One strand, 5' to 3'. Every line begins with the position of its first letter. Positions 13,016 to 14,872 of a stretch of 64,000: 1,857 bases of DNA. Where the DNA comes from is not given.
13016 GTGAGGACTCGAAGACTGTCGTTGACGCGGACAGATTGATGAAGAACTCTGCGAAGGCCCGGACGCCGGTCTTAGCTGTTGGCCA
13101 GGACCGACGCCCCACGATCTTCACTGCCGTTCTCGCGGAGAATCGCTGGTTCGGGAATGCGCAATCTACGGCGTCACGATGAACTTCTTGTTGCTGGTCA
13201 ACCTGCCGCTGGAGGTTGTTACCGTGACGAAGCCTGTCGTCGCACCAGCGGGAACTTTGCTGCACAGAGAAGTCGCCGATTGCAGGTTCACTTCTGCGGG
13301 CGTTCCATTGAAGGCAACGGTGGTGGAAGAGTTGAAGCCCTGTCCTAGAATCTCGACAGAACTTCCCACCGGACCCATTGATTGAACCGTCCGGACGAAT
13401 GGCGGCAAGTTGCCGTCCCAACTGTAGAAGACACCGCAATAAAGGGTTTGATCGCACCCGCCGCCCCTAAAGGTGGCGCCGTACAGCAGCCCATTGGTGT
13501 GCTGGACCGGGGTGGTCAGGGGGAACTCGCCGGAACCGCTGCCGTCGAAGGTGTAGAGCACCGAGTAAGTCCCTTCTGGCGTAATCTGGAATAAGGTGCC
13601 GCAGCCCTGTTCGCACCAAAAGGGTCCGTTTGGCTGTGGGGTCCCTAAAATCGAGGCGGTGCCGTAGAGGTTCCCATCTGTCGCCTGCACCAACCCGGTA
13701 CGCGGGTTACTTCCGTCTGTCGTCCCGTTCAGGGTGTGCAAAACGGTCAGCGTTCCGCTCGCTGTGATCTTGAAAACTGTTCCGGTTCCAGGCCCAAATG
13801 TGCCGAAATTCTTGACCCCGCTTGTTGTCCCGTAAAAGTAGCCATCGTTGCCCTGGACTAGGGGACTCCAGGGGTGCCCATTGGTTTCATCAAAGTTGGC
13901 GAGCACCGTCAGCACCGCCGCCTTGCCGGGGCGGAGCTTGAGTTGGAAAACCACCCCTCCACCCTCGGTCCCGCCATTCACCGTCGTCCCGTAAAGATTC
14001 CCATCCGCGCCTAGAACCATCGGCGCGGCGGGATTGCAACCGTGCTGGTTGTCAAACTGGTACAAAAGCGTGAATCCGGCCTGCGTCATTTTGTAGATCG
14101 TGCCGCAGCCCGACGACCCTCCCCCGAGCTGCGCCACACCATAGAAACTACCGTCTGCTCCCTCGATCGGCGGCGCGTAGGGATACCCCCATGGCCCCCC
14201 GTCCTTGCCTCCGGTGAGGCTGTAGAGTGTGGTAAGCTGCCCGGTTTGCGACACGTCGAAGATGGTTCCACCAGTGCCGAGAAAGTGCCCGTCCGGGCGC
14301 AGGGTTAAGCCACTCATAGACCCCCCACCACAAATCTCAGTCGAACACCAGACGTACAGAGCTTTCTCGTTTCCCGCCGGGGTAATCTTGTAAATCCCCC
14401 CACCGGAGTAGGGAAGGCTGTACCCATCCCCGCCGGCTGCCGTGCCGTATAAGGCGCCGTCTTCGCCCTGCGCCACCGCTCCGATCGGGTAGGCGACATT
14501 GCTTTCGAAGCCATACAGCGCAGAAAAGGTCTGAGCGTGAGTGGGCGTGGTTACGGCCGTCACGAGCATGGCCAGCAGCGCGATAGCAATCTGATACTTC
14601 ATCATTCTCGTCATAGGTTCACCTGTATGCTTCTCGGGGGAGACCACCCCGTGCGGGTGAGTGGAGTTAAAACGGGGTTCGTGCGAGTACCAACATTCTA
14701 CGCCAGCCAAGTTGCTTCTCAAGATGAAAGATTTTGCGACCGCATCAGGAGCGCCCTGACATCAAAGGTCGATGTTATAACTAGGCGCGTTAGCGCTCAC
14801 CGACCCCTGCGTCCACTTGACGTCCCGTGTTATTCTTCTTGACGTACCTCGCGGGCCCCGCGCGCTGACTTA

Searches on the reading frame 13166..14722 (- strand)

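Call 86: search_protein_families(library=pfam, proteins=[window:13166-14722:-], max_evalue=0.0001)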
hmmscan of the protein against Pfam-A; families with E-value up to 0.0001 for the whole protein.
window:13166-14722:- (518 aa): 1 family
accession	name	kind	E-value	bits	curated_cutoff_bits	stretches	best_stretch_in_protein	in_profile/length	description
PF01833.30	TIG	-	2.4e-06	27.9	20.9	1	441-510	1-78/84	IPT/TIG domain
